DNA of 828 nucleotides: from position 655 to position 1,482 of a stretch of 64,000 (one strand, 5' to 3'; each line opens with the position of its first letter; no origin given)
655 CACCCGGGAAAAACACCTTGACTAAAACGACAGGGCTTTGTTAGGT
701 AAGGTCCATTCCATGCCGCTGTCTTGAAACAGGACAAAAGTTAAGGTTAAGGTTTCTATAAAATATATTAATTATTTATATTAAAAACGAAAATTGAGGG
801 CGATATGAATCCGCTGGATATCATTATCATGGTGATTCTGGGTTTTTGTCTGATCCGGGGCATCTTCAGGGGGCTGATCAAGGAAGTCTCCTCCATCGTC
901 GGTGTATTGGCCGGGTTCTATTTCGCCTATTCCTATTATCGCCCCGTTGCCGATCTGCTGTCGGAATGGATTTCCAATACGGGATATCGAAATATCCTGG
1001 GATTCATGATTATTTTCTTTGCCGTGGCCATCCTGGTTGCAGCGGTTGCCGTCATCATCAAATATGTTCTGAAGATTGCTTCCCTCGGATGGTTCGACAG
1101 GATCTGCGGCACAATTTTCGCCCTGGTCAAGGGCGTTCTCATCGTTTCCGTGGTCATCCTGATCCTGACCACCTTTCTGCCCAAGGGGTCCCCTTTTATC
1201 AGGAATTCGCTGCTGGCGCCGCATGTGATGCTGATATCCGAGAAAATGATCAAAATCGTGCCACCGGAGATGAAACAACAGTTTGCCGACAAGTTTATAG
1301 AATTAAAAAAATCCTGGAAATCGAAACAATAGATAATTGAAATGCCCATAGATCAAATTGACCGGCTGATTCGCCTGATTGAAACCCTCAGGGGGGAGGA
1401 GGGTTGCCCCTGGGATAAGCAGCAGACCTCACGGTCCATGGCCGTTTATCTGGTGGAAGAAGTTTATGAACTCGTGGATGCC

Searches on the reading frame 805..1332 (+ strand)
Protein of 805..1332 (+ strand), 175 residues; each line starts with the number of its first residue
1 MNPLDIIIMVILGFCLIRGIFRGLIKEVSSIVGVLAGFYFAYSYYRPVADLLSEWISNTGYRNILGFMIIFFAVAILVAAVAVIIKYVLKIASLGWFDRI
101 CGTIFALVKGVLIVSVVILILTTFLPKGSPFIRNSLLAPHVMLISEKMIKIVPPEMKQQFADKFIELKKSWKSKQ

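Call 48: search_protein_families(library=pfam, proteins=[window:805-1332:+], max_evalue=0.01)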
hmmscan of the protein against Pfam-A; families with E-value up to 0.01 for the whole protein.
window:805-1332:+ (175 aa): 1 family
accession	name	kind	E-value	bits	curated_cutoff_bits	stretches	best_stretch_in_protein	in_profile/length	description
PF02674.22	Colicin_V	-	8.7e-37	126.7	29.3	1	4-142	1-140/144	Colicin V production protein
